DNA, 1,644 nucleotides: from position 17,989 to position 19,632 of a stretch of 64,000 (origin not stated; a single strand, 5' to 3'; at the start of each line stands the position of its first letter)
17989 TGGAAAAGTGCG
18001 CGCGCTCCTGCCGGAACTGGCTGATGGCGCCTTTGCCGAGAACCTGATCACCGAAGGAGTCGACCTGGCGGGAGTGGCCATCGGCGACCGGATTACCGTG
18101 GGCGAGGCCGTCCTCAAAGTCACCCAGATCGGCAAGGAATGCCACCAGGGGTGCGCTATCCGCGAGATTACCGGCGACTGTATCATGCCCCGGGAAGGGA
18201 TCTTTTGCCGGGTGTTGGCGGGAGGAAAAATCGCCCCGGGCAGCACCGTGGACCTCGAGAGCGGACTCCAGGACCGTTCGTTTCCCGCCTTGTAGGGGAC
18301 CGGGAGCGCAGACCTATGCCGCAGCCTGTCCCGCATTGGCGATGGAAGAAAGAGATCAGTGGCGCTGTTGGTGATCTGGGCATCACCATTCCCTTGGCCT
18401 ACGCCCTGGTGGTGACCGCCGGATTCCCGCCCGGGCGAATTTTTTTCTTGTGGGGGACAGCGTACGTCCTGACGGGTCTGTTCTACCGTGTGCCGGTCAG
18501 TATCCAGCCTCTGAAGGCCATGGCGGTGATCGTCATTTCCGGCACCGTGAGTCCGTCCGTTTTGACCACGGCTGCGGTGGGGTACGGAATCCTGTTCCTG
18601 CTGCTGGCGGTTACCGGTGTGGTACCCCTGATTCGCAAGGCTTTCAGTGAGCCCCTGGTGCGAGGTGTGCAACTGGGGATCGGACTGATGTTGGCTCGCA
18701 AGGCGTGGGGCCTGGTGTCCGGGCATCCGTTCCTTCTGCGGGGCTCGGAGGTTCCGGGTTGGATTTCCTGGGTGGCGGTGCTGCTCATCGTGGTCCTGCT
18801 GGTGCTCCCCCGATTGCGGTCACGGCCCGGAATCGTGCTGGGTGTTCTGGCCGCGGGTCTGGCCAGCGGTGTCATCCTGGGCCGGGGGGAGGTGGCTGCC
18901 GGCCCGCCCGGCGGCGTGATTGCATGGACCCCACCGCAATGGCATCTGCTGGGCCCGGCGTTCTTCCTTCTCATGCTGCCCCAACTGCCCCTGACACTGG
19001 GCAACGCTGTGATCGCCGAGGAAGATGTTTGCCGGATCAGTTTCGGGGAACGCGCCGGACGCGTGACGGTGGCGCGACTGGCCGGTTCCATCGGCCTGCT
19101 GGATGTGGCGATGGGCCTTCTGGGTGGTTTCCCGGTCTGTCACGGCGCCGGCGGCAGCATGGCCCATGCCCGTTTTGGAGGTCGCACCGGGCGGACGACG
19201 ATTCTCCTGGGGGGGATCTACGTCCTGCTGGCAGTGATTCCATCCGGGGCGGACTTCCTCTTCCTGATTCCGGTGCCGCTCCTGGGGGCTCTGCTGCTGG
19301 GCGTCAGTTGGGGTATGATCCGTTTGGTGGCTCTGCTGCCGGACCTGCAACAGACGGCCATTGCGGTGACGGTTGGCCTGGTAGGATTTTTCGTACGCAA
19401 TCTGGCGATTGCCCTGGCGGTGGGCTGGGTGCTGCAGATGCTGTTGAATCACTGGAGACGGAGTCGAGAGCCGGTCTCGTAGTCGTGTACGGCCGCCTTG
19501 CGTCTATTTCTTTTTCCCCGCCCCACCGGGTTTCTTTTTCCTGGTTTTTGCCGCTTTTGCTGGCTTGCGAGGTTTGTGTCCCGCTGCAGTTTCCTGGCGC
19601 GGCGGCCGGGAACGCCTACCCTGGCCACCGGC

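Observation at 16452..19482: Compact molybdenum module: structured leader, moaA, MOSC protein, MOT1-family molybdate transporter.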

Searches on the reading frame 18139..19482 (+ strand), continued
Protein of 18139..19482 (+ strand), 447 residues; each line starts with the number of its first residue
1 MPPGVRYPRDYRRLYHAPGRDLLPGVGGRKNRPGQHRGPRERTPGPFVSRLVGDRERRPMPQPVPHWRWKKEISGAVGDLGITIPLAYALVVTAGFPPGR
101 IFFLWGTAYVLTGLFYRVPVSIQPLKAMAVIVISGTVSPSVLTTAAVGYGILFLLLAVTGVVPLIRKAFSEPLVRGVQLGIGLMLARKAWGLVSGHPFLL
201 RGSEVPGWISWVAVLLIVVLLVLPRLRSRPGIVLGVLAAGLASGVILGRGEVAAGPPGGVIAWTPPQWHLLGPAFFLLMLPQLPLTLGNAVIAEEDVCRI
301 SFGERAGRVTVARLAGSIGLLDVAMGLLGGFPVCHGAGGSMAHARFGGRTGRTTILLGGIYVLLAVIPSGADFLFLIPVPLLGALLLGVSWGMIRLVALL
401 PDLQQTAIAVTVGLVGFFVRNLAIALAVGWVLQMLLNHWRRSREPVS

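Call 59: fold_search(model_id=the predicted structure, library=pdb)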
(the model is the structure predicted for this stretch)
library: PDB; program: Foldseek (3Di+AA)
matches with E <= 10: 482; with E <= 0.001: 114
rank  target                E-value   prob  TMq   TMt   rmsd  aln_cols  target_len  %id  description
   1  5da0_A                1.8e-10  1.00  0.75  0.64   4.5       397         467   17  Structure of the the SLC26 transporter SLC26Dg in complex with a nanobody (released 2015-09-09)
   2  5iof_A                2.0e-10  1.00  0.76  0.78   4.2       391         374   17  Structure of the transmembrane domain of the transporter SLC26Dg (released 2016-03-16)
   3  8opq_A                8.2e-10  1.00  0.65  0.41   8.1       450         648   19  Structure of Human Solute Carrier 26 family member A6 (SLC26A6) anion transporter in an inward-facing state (released 2023-05-17)
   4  8zzv_A                1.6e-09  1.00  0.72  0.74   4.8       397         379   18  Dimer structure of the solute carrier SLC26Dg (released 2019-05-08)
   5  9ias_A                2.0e-09  1.00  0.68  0.51   6.5       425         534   16  Sulfate transporter SLC26A11 in nanodiscs with nanobody Nb4 (released 2026-03-04)
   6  8x1r_A                3.3e-09  1.00  0.69  0.41   6.9       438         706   16  Cryo-EM structure of human DRA (SLC26A3) bound with chloride (released 2025-05-14)
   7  7v75                  4.7e-09  1.00  0.68  0.46   5.5       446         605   19  Thermostabilized human prestin in complex with salicylate (released 2022-08-31)
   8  7v73                  5.2e-09  1.00  0.70  0.48   5.3       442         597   19  Thermostabilized human prestin in complex with chloride (released 2022-08-31)
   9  7s8x_A                5.2e-09  1.00  0.66  0.41   6.9       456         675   15  Cryo-EM Structure of dolphin Prestin: Sensor Up (compact) state (released 2021-11-03)
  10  8x2n_A                5.4e-09  1.00  0.70  0.41   6.1       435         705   16  Cryo-EM structure of human DRA (SLC26A3) at pH 6.5 (released 2025-05-14)
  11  8yr9_A                5.4e-09  1.00  0.69  0.41   6.5       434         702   17  the Cyro-EM Structure of human SLC26A3 (released 2025-09-24)
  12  7xuh_A                5.4e-09  1.00  0.68  0.41   6.7       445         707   17  Down-regulated in adenoma in complex with TQR1122 (released 2023-08-02)
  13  8yr9_B                6.5e-09  1.00  0.70  0.42   5.9       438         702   17  the Cyro-EM Structure of human SLC26A3 (released 2025-09-24)
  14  7s9a_A                6.8e-09  1.00  0.67  0.41   7.8       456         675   14  Cryo-EM Structure of dolphin Prestin: Inhibited I (Chloride + Salicylate) (released 2021-11-03)
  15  8uc1_A                7.1e-09  1.00  0.68  0.43   6.6       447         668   16  Cryo-EM structure of dolphin Prestin in low Cl buffer (released 2023-12-13)
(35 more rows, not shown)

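Call 68: search_protein_families(library=pfam, alignment_id=A5, max_evalue=0.00001)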
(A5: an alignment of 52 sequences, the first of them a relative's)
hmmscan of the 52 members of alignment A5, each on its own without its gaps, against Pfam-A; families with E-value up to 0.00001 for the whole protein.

A. member 1, L007:7145-8089:+ (314 aa): 2 families
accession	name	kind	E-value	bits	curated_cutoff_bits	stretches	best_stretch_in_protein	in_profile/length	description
PF01967.27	MoaC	-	2.5e-46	157.5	27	1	1-134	1-136/136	MoaC family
PF00994.29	MoCF_biosynth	-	2.8e-32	111.8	26.6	1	149-290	1-142/144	Probable molybdopterin binding domain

B. families by the number of members that match (of 52 scanned): 18 families
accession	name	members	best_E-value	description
PF00994.29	MoCF_biosynth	30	8.3e-33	Probable molybdopterin binding domain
PF03453.22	MoeA_N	15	1.2e-48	MoeA N-terminal region (domain I and II)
PF01967.27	MoaC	15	3.3e-48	MoaC family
PF03454.20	MoeA_C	14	1.6e-18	MoeA C-terminal region (domain IV)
PF03473.23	MOSC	6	2.5e-17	MOSC domain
PF00899.27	ThiF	2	4.6e-76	ThiF family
PF02567.21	PhzC-PhzF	2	2.5e-57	Phenazine biosynthesis-like protein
PF02391.22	MoaE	2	1.5e-26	MoaE protein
PF01875.22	Memo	1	7.4e-53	Memo-like protein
PF01871.22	AMMECR1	1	1.9e-49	AMMECR1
PF12804.13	NTP_transf_3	1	7.3e-33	MobA-like NTP transferase domain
PF13447.11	Multi-haem_cyto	1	2.8e-17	Seven times multi-haem cytochrome CxxCH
PF00581.25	Rhodanese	1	1.5e-14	Rhodanese-like domain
PF14522.11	Cytochrome_C7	1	2e-07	Cytochrome c7 and related cytochrome c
PF13435.11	Cytochrome_C554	1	3.9e-07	Cytochrome c554 and c-prime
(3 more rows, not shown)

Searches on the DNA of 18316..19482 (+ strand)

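Call 19: search_rna_families(sources=[L002, L003, L004, L005, L006, L007, L008, L009, L011, L012, L013], threshold=gathering, show_alignments=6)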
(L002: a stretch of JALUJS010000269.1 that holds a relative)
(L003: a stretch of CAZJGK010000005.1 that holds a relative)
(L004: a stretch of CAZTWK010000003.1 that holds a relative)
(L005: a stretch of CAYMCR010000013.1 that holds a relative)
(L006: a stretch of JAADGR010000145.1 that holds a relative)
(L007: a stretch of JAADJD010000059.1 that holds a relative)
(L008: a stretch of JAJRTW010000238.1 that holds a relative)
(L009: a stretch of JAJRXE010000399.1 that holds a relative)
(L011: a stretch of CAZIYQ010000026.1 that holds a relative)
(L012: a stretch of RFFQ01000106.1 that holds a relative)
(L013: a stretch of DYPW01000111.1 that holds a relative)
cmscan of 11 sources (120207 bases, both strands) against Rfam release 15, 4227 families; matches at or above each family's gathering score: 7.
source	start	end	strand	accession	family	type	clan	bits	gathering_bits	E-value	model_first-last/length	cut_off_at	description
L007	4785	4909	+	RF01055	Molybdenum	Cis-reg; riboswitch;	-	86.4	36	2.3e-19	1-135/135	no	Molybdenum/Tungsten riboswitch aptamer (Moco RNA motif)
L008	2108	2227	+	RF01055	Molybdenum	Cis-reg; riboswitch;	-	79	36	3.5e-17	1-135/135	no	Molybdenum/Tungsten riboswitch aptamer (Moco RNA motif)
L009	4752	4909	+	RF01055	Molybdenum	Cis-reg; riboswitch;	-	73.9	36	1e-15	1-135/135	no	Molybdenum/Tungsten riboswitch aptamer (Moco RNA motif)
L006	4837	4962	+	RF01055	Molybdenum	Cis-reg; riboswitch;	-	70.3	36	1.2e-14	1-135/135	no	Molybdenum/Tungsten riboswitch aptamer (Moco RNA motif)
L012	4844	4972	+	RF01055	Molybdenum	Cis-reg; riboswitch;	-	69.9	36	1.6e-14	1-135/135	no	Molybdenum/Tungsten riboswitch aptamer (Moco RNA motif)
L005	4821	4947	+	RF01055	Molybdenum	Cis-reg; riboswitch;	-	43.2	36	1.1e-06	1-135/135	no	Molybdenum/Tungsten riboswitch aptamer (Moco RNA motif)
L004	4818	4941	+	RF01055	Molybdenum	Cis-reg; riboswitch;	-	38.7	36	2.2e-05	1-135/135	no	Molybdenum/Tungsten riboswitch aptamer (Moco RNA motif)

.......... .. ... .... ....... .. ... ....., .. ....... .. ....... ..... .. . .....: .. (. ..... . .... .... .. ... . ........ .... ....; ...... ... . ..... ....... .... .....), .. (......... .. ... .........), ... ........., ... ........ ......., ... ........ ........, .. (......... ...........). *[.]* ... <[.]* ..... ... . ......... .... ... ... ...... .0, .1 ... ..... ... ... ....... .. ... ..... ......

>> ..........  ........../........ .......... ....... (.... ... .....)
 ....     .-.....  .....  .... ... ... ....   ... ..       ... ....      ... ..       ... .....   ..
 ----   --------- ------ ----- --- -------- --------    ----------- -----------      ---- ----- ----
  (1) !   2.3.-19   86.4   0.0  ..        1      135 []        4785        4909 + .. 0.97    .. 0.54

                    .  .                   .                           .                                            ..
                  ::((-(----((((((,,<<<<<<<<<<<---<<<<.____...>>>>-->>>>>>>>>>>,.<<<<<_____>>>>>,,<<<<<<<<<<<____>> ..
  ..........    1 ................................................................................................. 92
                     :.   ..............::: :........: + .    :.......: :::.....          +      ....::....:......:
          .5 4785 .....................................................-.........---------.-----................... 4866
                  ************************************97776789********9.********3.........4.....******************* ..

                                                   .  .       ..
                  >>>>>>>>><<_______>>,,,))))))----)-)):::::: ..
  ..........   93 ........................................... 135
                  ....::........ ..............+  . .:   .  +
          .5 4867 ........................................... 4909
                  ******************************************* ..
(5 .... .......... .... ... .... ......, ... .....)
